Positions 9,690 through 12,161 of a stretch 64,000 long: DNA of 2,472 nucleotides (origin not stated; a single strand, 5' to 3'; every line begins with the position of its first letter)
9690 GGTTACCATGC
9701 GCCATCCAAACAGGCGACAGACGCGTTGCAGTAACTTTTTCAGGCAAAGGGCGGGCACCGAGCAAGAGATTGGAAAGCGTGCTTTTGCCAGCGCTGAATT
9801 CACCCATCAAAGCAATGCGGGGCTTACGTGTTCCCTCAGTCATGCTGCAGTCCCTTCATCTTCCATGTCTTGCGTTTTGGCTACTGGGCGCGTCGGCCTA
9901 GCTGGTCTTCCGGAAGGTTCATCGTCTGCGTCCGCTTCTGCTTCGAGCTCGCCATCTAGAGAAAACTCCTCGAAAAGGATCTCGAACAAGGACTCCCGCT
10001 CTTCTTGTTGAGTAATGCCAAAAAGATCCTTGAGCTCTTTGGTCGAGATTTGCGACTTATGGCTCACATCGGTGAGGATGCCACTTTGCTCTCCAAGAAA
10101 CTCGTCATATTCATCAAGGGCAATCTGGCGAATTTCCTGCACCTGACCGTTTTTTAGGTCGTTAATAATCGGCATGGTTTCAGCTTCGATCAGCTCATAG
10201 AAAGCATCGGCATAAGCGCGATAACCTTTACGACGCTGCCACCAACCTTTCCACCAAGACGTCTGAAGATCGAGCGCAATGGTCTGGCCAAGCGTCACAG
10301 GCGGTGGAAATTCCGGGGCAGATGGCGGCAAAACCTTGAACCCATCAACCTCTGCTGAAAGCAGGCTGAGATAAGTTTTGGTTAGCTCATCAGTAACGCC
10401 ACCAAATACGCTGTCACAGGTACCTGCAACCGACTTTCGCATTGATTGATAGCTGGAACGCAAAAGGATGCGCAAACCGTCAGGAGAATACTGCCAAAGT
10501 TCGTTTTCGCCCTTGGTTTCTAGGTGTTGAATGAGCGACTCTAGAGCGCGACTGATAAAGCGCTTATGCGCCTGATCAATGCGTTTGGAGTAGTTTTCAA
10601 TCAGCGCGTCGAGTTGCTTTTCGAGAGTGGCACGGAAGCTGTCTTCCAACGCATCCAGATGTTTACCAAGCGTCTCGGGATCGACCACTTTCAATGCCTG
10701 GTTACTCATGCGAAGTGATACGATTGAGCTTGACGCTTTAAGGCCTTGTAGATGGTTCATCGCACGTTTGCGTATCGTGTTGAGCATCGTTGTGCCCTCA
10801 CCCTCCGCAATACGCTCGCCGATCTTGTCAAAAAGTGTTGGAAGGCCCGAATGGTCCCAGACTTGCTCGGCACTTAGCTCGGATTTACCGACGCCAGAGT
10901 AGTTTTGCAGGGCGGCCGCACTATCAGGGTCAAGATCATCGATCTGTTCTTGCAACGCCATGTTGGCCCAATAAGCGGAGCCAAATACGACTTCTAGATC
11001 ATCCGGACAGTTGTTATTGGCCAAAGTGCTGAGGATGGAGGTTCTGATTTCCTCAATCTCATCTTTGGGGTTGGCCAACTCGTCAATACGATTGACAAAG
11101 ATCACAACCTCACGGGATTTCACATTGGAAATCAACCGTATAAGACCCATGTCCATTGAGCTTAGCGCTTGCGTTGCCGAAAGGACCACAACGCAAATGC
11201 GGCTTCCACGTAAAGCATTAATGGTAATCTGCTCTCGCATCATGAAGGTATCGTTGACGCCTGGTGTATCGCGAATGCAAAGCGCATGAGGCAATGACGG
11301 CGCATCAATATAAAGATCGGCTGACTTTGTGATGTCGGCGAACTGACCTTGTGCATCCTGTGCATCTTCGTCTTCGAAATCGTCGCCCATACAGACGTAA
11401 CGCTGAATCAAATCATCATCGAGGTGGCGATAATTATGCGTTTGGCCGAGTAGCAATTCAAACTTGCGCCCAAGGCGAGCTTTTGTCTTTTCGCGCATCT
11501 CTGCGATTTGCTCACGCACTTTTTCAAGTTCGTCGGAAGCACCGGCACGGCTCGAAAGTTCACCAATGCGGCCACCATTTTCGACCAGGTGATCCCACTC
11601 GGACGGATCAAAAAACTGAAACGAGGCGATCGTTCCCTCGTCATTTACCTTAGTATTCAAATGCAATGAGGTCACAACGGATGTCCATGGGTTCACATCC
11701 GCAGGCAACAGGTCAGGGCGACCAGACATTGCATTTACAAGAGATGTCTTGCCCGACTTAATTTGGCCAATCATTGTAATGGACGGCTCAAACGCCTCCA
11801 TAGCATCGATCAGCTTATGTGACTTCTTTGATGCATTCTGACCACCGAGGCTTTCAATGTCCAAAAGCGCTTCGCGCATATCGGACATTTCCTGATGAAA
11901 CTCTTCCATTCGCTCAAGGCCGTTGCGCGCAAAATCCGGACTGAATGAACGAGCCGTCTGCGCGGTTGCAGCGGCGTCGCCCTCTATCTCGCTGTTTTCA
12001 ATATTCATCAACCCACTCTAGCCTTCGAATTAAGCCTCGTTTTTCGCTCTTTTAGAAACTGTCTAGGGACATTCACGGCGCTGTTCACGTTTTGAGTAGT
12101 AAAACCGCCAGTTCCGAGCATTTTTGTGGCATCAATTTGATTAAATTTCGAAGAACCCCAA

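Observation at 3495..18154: Candidate undescribed system: Ser/Thr kinase-FHA-PP2C switch wired to three dynamin-like proteins, a Roadblock pair and periplasmic ligand binders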

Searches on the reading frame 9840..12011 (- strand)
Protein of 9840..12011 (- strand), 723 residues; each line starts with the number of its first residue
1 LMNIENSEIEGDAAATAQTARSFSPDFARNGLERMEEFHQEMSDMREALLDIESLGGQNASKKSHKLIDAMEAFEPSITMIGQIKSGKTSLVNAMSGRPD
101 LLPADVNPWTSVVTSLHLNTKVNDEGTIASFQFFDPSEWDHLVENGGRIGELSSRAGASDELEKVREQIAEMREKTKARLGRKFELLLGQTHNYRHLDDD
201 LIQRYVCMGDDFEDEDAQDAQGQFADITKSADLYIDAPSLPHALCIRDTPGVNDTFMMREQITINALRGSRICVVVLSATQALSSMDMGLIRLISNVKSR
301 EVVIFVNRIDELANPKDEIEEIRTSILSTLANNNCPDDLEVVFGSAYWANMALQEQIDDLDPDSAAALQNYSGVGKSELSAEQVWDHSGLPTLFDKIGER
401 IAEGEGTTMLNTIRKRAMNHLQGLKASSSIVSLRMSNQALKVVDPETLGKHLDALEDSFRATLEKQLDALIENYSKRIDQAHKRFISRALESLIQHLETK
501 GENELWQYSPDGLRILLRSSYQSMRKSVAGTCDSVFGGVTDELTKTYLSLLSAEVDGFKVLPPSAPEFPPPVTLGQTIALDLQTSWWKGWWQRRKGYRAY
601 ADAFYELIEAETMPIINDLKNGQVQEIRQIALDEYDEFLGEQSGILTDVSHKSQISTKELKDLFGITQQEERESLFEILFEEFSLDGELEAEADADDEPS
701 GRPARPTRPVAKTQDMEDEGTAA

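Call 4: search_protein_families(library=pfam, proteins=[window:9840-12011:-], max_evalue=0.01)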
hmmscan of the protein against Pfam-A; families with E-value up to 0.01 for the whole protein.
window:9840-12011:- (723 aa): 4 families
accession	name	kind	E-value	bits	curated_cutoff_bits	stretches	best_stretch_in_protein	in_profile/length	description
PF00350.29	Dynamin_N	-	4.9e-13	49.9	27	1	78-307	1-165/168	Dynamin family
PF00009.33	GTP_EFTU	-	5.5e-07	29.8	26.5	1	244-349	71-172/188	Elongation factor Tu GTP binding domain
PF01926.29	MMR_HSR1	-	0.00052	20.6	21.9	0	78-119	2-42/113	50S ribosome-binding GTPase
PF03029.23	ATP_bind_1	-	0.00076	19.8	27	0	242-318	91-175/240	Conserved hypothetical ATP binding protein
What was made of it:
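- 9840..12011 (-): DLPb: a full-length bacterial dynamin-like protein (722-723 aa; the likely ATG start is 12008). G1-G4 are intact (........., DTPGVND, NRID). An invariant Trp-rich basic motif, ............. (residues 585-597), is a candidate membrane paddle. Dynamin_N 4.9e-13 (call 4).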

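Call 5: search_protein_families(library=ncbifam, proteins=[window:9840-12011:-], max_evalue=0.01)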
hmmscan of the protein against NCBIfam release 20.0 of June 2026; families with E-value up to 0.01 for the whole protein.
window:9840-12011:- (723 aa): 8 families
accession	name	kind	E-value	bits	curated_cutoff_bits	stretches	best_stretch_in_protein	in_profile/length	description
TIGR03594.1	GTPase_EngA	equivalog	2.6e-09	36.6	306.7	1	263-332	251-318/432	ribosome biogenesis GTPase Der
TIGR03918.1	GTP_HydF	equivalog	3.1e-05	23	325.55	0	245-321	59-137/392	[FeFe] hydrogenase H-cluster maturation GTPase HydF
NF009891.0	PRK13351.1-1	equivalog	8.3e-05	21.3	597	1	241-338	73-162/681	elongation factor G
NF052648.1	DynmDynABac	equivalog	0.00069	17.5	1600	1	25-331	562-859/1187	dynamin GTPase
NF002828.0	PRK03003.1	equivalog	0.0013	17.4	631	0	263-314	289-339/477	ribosome biogenesis GTPase Der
NF009381.0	PRK12740.1-5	subfamily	0.005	15.3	583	0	244-336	76-164/692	elongation factor G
TIGR00231.1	small_GTP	domain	0.0057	16.5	42.5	0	76-98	4-26/164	GTP-binding protein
NF009379.0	PRK12740.1-3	equivalog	0.0065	15.1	513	0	243-319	74-145/674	elongation factor G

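Call 8: find_homologous_proteins(query=window:9840-12011:-, max_evalue=0.00001)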
Query window:9840-12011:- (723 aa): 1826 proteins with E <= 0.00001 among 8000 candidates; the best 120 are listed.
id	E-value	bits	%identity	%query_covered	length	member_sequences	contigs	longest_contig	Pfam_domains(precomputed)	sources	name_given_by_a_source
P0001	0.0e+0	1360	100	84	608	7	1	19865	-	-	-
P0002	0.0e+0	1191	73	100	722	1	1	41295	PF00350.30,PF00009.34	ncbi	ncbi:MAG: dynamin family protein [Pseudomonadota bacterium]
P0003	0.0e+0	1174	73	97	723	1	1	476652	PF00350.30,PF00009.34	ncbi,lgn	ncbi:MAG: dynamin family protein [Pseudomonadota bacterium]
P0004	0.0e+0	1143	70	100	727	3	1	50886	PF00350.30,PF00009.34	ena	-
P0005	0.0e+0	1126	70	99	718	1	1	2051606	PF00350.30,PF00009.34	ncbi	-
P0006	0.0e+0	1118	73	94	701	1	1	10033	PF00350.30,PF00009.34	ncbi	-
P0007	0.0e+0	1110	70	98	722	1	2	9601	PF00350.30,PF00009.34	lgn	-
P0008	0.0e+0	1099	71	93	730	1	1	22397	PF00350.30,PF00009.34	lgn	-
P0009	0.0e+0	1099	67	98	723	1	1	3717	PF00350.30,PF00009.34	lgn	-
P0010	0.0e+0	1081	70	97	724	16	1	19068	PF00350.30,PF00009.34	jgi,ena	jgi:GTP-binding protein EngB required for normal cell division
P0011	0.0e+0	1069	67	100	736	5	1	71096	PF00350.30,PF00009.34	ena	-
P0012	0.0e+0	1069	67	98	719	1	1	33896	PF00350.30,PF00009.34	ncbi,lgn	ncbi:MAG: dynamin family protein [Pseudomonadota bacterium]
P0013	0.0e+0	1066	67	98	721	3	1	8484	PF00350.30,PF00009.34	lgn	-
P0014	0.0e+0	1064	69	97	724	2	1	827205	PF00350.30,PF00009.34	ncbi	-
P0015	0.0e+0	1061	67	98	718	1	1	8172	PF00350.30,PF00009.34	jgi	-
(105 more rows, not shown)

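Call 11: find_related_loci(query=A1, collection=genome_contigs, flank=10000)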
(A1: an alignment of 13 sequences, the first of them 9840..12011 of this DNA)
Query A1 (723 aa) in genome_contigs; peptide patterns used: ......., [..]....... (x = any residue, [..] = any of these).
524 stretches matched a pattern; 490 encode a relative of the query (tblastn E <= 1e-3); the best 80 are kept; 80 distinct loci.
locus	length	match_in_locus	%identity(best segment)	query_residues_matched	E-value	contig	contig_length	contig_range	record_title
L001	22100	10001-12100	73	22-723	0e+0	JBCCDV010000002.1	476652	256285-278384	MAG: Pseudomonadota bacterium isolate P01_A01_bin.92 k141_247220_length_476652_cov_74.5799, whole genome shotgun sequenc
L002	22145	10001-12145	73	5-723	0e+0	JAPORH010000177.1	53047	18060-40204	MAG: Litoreibacter sp. isolate CAR1_bin_18 NODE_185_length_53047_cov_16.5657, whole genome shotgun sequence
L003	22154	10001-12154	70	2-717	0e+0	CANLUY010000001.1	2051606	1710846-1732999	uncultured Litoreibacter sp. isolate 2-822.fasta genome assembly, contig: NODE_1, whole genome shotgun sequence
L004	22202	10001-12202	67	1-722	0e+0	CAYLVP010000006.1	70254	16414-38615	MAG TPA_asm: uncultured Rhodobacterales bacterium isolate SRP268394_co1_6 genome assembly, contig: NODE_502_length_70254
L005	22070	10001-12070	69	22-712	0e+0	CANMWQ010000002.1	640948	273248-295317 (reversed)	uncultured Litoreibacter sp. isolate 2-1049.fasta genome assembly, contig: NODE_2, whole genome shotgun sequence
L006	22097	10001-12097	69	12-709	0e+0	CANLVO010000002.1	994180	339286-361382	uncultured Litoreibacter sp. isolate 2-670.fasta genome assembly, contig: NODE_2, whole genome shotgun sequence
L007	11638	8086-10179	68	14-709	0e+0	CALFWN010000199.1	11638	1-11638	MAG: uncultured Litoreibacter sp. isolate H4_Bin_Bin_195_sub_1 genome assembly, contig: c_000000290273, whole genome sho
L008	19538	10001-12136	67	2-713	0e+0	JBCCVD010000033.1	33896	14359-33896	MAG: Pseudomonadota bacterium isolate P01_E01_bin.3 k141_549483_length_33896_cov_20.9870, whole genome shotgun sequence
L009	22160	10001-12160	66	1-714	0e+0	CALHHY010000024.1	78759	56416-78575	MAG: uncultured Litoreibacter sp. isolate R3_Bin_Bin_37_1 genome assembly, contig: c_000000430069, whole genome shotgun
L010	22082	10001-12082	65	24-723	0e+0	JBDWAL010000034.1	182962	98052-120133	MAG: Aliishimia sp. isolate LC.369.M.C6_330_100 LC_369_M_C6_330_100_000000000034, whole genome shotgun sequence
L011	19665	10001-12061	63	1-687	0e+0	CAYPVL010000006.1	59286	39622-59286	MAG TPA_asm: uncultured Cognatiyoonia sp. isolate SRP268394_co1_177 genome assembly, contig: NODE_760_length_59286_cov_7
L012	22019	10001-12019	63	19-686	0e+0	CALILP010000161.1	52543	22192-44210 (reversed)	MAG: uncultured Rhodobacteraceae bacterium isolate R2_Bin_Bin_84_sub_1 genome assembly, contig: c_000000012657, whole ge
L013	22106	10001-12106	61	13-714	0e+0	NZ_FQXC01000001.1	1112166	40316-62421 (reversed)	Marivita hallyeonensis strain DSM 29431, whole genome shotgun sequence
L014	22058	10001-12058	66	26-709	0e+0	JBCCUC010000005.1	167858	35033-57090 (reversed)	MAG: Pseudomonadota bacterium isolate P01_D01_bin.95 k141_1488845_length_167858_cov_15.9895, whole genome shotgun sequen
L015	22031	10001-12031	62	17-688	0e+0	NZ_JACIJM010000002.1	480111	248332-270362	Yoonia ponticola strain DSM 101064 Ga0373357_02, whole genome shotgun sequence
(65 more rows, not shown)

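Call 37: search_solved_structures(query=A1, max_evalue=1, show_alignments=1)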
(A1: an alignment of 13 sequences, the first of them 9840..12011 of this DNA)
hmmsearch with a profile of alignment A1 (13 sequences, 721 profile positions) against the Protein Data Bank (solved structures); distinct sequences matched with E-value up to 1: 12.
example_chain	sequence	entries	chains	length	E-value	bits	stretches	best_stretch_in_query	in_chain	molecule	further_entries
5owv_A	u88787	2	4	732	1.6e-10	42.6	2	242-349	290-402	GTP-binding protein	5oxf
2j68_A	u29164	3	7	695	2.7e-05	25.3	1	81-121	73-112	BACTERIAL DYNAMIN-LIKE PROTEIN | DYNAMIN FAMILY PROTEIN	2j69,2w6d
3j8g_X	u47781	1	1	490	0.016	16.2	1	265-324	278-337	GTPase Der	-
7am2_BU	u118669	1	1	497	0.02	15.9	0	78-101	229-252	GTPase Der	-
5owv_C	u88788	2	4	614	0.035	15.1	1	69-114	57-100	GTP-binding protein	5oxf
2hjg_A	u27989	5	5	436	0.28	12.1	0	81-122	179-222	GTP-binding protein engA | GTPase Der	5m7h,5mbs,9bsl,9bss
4dcs_A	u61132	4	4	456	0.29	12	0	81-122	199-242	GTP-BINDING PROTEIN ENGA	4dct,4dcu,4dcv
1zd9_A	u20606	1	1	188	0.31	11.9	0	249-302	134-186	ADP-ribosylation factor-like 10B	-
6xrs_A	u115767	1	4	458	0.47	11.3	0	75-110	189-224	GTPase Der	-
3kxl_A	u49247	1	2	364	0.84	10.5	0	72-101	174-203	GTP-binding protein (HflX)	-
3kxk_A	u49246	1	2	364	0.85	10.5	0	72-101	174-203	GTP-binding protein (HflX)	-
2qtf_A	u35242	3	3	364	0.85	10.5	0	72-101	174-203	GTP-binding protein | GTP-binding protein (HflX)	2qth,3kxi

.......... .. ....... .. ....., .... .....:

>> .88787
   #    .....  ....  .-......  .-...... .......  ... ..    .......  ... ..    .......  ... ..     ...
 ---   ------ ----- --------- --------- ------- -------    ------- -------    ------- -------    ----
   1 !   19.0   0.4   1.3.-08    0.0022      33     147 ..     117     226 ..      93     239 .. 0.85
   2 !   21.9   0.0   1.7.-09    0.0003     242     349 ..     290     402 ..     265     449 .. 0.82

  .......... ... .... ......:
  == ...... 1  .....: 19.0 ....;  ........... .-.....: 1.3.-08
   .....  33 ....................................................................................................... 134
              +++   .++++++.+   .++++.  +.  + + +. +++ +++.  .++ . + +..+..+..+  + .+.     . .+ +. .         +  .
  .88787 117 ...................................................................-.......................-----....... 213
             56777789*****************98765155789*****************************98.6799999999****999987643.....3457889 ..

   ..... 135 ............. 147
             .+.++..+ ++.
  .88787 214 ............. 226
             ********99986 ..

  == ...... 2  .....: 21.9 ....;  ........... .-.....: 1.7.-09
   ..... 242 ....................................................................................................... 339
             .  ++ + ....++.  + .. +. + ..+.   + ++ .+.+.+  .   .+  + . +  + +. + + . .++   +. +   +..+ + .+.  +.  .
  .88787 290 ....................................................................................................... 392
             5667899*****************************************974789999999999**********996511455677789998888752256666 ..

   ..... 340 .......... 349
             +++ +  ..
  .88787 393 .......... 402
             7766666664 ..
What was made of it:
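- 9840..12011 (-): Closest solved structures are C. jejuni DLP1 5owv_A at 1.6e-10 and BDLP 2j68 at 2.7e-5 (call 37).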

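Call 46: search_protein_families(library=padloc, proteins=[window:9840-12011:-], max_evalue=0.01)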
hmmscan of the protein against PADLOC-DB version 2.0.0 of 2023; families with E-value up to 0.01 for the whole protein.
window:9840-12011:- (723 aa): 2 families
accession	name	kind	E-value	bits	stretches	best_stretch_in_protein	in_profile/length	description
PDLC03839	LeoA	-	3.3e-14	50.9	2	244-505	105-369/559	-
PDLC03841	LeoBC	-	5.1e-08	30.5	1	296-555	187-448/601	-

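Call 58: search_protein_representatives(alignment_id=A1)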
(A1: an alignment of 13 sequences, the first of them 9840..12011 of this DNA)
Query: 13 sequences, 721 profile positions. Proteins with E-value up to 0.001 (for the whole library): 2268; up to 1e-10: 595; up to 1e-30: 367. The best 150 are listed.
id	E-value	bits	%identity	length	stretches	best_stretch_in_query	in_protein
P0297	0.0e+00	1093.9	-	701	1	23-696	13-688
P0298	0.0e+00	1037.5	-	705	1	29-695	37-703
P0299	1.9e-225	766.4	-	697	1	23-691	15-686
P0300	4.3e-224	761.9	-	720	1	21-703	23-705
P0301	1.7e-220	750.0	-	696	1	21-655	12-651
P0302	5.5e-217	738.4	-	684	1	22-682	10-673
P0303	1.6e-215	733.6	-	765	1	34-656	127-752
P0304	2.5e-211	719.7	-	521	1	23-526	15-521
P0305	2.9e-211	719.5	-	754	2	213-656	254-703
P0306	2.0e-209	713.5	-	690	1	31-682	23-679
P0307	6.8e-206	701.7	-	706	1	41-666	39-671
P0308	2.5e-204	696.6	-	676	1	26-656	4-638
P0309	3.4e-202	689.5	-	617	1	123-659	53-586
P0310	2.2e-200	683.5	-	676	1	62-677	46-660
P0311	6.9e-200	681.9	-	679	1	28-655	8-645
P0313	1.7e-192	657.5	-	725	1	28-661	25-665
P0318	8.6e-164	562.6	-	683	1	21-666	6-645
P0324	1.2e-151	522.4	-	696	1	25-660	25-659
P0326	1.7e-149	515.3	-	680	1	37-670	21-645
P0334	4.9e-134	464.2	-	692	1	37-655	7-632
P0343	1.7e-123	429.3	-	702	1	40-689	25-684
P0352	3.3e-120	418.5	-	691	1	41-700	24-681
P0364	1.4e-107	376.7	-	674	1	17-690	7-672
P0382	5.0e-96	338.6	-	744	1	38-667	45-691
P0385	9.4e-94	331.0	-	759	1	25-657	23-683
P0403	1.5e-86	307.3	-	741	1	27-651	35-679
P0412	4.6e-84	299.0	-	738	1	66-671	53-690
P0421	1.2e-82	294.3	-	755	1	55-625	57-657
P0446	2.6e-78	280.0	-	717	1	36-630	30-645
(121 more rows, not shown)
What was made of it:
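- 9840..12011 (-): The family comprises 367 clusters at 50% identity with E <= 1e-30 (call 58).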

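Call 59: list_cluster_members(proteins=[P0299, P0307, P0313, P0324, P0343, P0364, P0385, P0403, P0421, P0446])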
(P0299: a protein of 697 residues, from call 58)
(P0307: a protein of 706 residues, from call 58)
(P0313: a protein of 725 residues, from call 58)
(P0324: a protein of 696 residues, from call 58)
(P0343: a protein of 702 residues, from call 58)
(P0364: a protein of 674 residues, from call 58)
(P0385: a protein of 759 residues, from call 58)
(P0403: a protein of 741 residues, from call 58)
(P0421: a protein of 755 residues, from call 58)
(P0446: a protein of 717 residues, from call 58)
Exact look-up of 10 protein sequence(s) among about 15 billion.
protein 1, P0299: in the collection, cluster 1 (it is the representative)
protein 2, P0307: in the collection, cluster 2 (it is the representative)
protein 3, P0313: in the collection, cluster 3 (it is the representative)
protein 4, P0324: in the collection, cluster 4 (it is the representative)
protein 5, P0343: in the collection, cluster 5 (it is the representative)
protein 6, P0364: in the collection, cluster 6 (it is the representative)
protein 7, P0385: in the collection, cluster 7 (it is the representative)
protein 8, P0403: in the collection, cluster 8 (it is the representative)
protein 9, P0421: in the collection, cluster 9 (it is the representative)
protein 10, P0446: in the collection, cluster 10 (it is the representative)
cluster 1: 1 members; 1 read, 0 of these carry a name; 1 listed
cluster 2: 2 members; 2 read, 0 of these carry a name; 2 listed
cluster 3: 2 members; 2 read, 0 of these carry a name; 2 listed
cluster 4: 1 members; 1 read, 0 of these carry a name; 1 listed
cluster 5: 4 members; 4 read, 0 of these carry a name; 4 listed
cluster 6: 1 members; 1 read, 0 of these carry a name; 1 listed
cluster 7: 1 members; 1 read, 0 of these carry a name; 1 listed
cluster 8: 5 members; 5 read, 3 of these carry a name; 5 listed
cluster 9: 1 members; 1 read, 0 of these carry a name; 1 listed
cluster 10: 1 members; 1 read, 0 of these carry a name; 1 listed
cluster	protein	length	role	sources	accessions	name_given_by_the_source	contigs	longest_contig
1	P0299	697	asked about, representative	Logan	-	-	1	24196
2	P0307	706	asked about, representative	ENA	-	-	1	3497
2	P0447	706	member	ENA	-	-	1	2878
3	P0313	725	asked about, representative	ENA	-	-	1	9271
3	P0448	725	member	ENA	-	-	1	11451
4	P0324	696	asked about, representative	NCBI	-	-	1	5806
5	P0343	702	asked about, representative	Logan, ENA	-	-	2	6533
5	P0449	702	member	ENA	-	-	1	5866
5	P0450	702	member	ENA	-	-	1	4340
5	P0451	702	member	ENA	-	-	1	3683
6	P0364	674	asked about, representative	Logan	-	-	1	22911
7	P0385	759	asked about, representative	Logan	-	-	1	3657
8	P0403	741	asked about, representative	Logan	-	-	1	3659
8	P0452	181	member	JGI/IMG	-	hypothetical protein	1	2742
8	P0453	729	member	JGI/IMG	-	hypothetical protein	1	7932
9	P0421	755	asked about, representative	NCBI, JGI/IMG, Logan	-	-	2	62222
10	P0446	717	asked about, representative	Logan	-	-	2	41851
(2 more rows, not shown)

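Call 60: find_encoding_contigs(protein=P0421, flank=10000, max_places=2)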
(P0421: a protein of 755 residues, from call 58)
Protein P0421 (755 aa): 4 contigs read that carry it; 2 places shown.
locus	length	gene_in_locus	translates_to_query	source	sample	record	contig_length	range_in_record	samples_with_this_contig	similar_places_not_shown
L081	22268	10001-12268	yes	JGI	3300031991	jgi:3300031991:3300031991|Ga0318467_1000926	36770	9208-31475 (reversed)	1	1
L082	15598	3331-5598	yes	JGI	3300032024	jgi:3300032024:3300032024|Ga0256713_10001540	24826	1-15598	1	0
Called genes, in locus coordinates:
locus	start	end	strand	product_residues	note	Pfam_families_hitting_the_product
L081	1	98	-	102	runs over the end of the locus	PF00420:Oxidored_q2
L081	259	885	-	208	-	PF00499:Oxidored_q3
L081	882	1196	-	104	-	-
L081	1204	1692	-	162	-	PF14697:Fer4_21 (faint), PF12797:Fer4_2 (faint), PF13237:Fer4_10 (weak), PF12800:Fer4_4 (faint), PF12838:Fer4_7, PF13183:Fer4_8 (weak), PF13187:Fer4_9, PF00037:Fer4, +2 more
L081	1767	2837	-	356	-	PF00146:NADHdh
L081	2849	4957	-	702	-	PF00111:Fer2, PF13510:Fer2_4, PF10588:NADH-G_4Fe-4S_3, PF22117:Fer4_Nqo3, PF22151:Fer4_NDSU1, PF00384:Molybdopterin, PF09326:NADH_dhqG_C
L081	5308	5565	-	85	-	-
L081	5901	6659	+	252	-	PF04376:ATE_N, PF04377:ATE_C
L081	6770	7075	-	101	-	PF04800:NDUS4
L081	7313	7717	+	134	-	-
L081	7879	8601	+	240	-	-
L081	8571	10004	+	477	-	PF13304:AAA_21 (faint), PF22784:PTP-SAK, PF14566:PTPlike_phytase (weak), PF22785:Tc-R-P, PF22741:PTP-NADK (weak)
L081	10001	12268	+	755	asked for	PF00350:Dynamin_N, PF01926:MMR_HSR1 (faint), PF00009:GTP_EFTU (weak)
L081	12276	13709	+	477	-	-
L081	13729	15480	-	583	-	PF01936:NYN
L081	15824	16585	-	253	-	PF00753:Lactamase_B, PF16123:HAGH_C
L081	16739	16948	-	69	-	PF13627:LptM_cons (weak)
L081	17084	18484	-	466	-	PF00206:Lyase_1, PF14698:ASL_C2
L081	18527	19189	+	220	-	PF08534:Redoxin, PF00578:AhpC-TSA, PF00085:Thioredoxin (weak), PF13905:Thioredoxin_8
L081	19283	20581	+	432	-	PF01595:CNNM, PF00571:CBS (faint), PF03471:CorC_HlyC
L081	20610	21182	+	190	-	PF05685:Uma2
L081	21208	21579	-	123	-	-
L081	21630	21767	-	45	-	-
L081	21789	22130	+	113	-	-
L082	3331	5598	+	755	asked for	PF00350:Dynamin_N, PF01926:MMR_HSR1 (faint), PF00009:GTP_EFTU (weak)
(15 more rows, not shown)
